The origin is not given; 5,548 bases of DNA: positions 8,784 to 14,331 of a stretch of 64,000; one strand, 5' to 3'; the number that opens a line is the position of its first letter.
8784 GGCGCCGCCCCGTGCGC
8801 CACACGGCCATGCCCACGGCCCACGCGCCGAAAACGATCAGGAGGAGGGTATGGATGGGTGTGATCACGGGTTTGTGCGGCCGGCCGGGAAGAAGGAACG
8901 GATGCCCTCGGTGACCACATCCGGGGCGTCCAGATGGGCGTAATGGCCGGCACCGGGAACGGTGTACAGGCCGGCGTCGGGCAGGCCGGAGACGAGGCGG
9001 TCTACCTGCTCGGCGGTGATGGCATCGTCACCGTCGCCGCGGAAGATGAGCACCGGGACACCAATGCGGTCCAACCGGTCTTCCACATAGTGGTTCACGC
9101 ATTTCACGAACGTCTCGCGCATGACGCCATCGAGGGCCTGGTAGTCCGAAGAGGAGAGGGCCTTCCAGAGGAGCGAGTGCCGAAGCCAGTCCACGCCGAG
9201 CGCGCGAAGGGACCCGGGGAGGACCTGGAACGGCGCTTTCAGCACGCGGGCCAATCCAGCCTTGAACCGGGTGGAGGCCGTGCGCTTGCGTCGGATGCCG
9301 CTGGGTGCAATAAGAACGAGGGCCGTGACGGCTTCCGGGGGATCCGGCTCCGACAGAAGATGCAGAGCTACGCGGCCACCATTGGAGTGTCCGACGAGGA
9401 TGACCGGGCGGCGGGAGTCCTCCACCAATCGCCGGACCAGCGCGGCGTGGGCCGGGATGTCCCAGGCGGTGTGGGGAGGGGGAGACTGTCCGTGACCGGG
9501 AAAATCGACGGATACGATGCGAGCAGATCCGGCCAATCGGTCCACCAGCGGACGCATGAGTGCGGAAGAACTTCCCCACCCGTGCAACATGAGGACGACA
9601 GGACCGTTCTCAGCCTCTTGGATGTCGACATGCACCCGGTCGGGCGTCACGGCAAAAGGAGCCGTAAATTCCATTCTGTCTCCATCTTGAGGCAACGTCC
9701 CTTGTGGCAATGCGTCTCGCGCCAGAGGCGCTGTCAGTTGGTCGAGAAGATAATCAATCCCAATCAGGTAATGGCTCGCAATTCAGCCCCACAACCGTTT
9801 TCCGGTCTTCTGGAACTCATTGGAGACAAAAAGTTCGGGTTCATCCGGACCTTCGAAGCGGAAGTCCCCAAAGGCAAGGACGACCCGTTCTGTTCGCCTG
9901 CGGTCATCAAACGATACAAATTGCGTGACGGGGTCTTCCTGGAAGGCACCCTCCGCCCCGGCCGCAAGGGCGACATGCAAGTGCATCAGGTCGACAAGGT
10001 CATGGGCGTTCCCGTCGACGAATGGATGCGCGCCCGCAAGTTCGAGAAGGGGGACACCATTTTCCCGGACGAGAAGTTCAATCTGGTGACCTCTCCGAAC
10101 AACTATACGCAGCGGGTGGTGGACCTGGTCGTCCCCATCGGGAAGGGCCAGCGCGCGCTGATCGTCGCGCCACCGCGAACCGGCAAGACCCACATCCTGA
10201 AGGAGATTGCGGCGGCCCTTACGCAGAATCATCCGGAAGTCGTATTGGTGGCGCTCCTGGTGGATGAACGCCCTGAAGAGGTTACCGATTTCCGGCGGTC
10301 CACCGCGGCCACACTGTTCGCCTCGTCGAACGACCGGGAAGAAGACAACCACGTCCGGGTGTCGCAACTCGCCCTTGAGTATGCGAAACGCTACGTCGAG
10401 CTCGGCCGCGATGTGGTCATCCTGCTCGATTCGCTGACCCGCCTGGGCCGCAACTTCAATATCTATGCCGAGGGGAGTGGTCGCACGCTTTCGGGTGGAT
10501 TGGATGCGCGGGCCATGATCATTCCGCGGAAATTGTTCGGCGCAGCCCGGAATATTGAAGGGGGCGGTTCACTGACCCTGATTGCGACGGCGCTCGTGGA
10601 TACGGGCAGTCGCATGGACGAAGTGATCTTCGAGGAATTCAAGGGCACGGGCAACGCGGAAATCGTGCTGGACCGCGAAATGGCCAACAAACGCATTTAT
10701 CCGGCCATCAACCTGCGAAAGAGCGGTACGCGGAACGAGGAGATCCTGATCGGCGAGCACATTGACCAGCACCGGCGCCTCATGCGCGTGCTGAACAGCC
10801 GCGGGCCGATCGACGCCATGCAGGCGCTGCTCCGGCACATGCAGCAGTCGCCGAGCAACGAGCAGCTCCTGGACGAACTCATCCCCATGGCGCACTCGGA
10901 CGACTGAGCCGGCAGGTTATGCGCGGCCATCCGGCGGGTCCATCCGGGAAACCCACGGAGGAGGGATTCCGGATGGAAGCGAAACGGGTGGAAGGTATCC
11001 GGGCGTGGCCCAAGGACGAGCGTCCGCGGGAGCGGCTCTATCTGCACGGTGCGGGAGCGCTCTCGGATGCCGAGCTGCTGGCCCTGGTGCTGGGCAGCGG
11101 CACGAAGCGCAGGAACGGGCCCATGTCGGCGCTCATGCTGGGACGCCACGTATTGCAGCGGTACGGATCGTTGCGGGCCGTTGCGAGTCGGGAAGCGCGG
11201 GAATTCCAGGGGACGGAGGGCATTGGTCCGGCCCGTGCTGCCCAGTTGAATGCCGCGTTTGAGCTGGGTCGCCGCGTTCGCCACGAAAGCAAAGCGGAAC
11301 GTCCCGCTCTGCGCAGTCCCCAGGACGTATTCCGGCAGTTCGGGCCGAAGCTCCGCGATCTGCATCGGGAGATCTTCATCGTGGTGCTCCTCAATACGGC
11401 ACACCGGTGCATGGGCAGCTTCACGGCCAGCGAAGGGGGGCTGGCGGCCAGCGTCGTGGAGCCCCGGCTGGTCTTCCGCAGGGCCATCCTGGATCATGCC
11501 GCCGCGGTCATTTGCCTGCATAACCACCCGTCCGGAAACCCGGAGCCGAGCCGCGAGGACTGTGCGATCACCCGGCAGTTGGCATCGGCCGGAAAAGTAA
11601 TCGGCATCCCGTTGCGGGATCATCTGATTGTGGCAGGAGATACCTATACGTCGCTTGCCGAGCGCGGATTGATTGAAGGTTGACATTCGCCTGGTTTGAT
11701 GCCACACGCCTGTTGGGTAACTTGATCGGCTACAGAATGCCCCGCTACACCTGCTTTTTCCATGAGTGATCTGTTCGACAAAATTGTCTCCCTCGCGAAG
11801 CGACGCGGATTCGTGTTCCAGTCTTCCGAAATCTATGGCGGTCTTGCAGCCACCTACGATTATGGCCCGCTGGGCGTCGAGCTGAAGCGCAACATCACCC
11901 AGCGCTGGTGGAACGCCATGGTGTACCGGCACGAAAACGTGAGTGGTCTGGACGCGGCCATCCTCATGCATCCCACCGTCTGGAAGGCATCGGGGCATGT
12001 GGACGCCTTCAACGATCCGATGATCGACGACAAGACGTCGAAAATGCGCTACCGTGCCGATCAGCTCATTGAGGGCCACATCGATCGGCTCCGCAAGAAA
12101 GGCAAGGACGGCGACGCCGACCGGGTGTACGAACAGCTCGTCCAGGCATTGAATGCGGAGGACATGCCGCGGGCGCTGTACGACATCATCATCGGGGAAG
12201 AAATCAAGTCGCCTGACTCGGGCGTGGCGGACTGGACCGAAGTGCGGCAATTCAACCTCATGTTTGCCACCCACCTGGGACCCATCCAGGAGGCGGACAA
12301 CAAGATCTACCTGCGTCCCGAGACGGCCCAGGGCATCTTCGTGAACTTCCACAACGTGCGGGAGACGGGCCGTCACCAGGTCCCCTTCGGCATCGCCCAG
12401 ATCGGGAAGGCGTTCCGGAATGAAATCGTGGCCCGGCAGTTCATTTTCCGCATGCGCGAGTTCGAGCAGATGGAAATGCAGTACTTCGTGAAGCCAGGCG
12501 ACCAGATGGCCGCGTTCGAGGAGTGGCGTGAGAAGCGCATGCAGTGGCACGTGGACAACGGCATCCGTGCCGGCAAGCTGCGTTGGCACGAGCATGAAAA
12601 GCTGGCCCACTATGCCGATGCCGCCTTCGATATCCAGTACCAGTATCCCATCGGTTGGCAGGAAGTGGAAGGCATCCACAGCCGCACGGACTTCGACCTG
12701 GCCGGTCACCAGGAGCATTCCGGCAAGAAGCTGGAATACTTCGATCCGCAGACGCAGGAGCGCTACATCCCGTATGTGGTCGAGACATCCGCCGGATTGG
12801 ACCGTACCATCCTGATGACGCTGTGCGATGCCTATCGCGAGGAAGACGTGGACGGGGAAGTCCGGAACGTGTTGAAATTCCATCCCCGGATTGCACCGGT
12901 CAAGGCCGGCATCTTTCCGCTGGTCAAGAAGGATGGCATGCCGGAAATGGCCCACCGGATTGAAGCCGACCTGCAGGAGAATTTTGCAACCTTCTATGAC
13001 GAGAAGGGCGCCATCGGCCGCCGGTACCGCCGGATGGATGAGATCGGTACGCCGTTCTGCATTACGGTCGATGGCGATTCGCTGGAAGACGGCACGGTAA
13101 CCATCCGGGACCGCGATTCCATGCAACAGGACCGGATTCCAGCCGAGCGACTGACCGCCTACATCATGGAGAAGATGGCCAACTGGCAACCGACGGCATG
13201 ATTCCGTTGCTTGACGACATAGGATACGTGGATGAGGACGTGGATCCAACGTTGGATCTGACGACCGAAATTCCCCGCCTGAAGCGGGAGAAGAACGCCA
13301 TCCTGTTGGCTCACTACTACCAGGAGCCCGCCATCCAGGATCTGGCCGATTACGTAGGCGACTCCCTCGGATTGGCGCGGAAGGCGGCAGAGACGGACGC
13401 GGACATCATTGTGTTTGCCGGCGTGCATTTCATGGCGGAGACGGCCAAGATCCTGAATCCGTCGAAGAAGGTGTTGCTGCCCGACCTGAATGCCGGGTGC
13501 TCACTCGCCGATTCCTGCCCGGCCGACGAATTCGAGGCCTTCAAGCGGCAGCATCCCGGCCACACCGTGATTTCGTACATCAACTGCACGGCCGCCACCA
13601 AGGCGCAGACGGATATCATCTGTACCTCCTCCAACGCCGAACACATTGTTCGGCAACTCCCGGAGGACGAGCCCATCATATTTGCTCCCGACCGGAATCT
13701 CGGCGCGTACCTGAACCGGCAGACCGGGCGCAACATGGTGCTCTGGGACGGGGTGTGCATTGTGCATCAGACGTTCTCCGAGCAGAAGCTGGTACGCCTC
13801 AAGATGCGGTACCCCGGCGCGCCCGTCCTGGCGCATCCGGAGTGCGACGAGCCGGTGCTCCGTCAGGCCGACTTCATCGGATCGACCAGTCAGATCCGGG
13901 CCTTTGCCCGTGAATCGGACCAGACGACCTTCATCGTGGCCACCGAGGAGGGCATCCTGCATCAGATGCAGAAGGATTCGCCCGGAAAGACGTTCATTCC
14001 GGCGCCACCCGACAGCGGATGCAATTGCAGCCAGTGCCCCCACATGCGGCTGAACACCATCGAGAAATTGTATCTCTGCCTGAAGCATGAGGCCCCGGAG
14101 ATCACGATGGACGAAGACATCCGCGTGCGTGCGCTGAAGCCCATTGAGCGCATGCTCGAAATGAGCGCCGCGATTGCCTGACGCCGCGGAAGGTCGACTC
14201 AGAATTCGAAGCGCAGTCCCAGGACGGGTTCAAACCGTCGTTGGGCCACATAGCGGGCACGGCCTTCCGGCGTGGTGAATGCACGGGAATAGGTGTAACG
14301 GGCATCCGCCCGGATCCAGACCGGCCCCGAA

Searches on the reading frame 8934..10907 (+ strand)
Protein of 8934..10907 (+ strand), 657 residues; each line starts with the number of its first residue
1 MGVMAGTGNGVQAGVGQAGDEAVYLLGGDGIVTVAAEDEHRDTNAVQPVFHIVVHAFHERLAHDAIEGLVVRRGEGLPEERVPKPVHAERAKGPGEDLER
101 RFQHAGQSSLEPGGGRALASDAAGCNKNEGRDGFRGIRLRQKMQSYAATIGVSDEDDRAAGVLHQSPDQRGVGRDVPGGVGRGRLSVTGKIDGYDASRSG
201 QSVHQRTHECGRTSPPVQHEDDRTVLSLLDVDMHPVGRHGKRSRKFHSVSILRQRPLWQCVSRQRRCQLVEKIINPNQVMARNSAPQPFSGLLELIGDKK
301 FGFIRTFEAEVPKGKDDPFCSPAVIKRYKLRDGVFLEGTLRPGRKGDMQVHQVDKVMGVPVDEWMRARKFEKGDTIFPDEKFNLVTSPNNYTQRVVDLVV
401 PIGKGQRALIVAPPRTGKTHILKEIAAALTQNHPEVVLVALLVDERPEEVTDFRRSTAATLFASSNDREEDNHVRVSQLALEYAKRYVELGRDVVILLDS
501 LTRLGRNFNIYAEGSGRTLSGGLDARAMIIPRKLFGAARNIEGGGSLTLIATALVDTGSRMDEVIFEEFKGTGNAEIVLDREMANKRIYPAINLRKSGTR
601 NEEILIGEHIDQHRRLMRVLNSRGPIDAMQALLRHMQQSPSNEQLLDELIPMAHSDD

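Call 25: search_protein_families(library=pfam, proteins=[window:8934-10907:+], max_evalue=0.001)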
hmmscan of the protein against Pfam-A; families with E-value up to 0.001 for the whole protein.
window:8934-10907:+ (657 aa): 3 families
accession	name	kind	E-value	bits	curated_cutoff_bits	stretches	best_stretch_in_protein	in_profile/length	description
PF00006.31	ATP-synt_ab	-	4.5e-25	89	29.5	1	393-597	2-211/213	ATP synthase alpha/beta family, nucleotide-binding domain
PF07497.18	Rho_RNA_bind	-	3.9e-09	36.6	27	1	290-360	2-71/73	Rho termination factor, RNA-binding domain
PF13401.12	AAA_22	-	0.00015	22.5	27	1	409-500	9-92/130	AAA domain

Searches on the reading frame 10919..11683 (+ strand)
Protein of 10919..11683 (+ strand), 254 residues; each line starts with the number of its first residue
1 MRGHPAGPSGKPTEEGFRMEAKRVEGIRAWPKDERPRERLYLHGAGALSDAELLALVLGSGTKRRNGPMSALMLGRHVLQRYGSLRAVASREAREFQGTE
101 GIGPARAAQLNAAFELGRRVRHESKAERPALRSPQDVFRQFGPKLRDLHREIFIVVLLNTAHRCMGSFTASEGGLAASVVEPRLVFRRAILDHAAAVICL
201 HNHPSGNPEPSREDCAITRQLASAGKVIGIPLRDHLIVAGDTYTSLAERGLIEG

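Call 25: search_protein_families(library=pfam, proteins=[window:10919-11683:+], max_evalue=0.001)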
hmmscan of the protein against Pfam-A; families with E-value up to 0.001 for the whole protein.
window:10919-11683:+ (254 aa): 2 families
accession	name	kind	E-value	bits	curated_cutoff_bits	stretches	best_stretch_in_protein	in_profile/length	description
PF04002.20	RadC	-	3.7e-40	137.1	22.1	1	132-251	2-121/121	RadC-like JAB domain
PF20582.4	UPF0758_N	-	5.1e-23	81.4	27.1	1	27-108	1-77/77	UPF0758 N-terminal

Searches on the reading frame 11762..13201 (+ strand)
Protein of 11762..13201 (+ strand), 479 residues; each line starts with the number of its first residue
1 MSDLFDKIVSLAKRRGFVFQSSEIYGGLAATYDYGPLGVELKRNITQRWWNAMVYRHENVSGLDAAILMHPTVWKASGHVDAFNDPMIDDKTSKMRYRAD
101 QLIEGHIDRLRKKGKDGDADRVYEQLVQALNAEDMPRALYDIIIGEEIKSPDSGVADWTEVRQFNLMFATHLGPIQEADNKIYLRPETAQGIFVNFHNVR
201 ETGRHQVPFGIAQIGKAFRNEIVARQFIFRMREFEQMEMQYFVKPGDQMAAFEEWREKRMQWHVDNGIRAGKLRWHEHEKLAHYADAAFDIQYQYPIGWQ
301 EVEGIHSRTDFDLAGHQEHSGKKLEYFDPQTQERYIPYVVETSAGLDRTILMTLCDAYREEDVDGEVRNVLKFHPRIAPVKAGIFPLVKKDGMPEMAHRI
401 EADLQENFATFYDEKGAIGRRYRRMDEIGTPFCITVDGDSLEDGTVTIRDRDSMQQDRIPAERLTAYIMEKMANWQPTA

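Call 25: search_protein_families(library=pfam, proteins=[window:11762-13201:+], max_evalue=0.001)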
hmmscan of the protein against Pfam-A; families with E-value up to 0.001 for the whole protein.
window:11762-13201:+ (479 aa): 2 families
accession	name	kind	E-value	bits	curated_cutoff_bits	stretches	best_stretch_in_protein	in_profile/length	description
PF03129.25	HGTP_anticodon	-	3.2e-19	69.3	21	1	382-470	2-93/94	Anticodon binding domain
PF00587.30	tRNA-synt_2b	-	2.4e-09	38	29.3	1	176-351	5-173/179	tRNA synthetase class II core domain (G, H, P, S and T)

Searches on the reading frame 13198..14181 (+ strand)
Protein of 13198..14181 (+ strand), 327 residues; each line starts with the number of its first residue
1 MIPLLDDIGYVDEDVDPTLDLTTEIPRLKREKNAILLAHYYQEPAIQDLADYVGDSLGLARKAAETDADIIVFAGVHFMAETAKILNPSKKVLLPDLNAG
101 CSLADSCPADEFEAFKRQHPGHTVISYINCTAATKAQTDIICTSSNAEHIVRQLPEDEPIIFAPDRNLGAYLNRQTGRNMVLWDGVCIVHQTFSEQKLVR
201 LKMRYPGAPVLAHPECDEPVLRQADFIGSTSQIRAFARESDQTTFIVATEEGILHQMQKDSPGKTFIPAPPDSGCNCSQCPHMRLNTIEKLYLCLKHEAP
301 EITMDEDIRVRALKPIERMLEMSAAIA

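Call 25: search_protein_families(library=pfam, proteins=[window:13198-14181:+], max_evalue=0.001)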
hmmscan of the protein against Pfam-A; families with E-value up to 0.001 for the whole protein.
window:13198-14181:+ (327 aa): 1 family
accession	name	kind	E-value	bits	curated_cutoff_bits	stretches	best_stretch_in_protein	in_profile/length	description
PF02445.21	NadA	-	3.8e-124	414.1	27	1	24-321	2-295/295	Quinolinate synthetase A protein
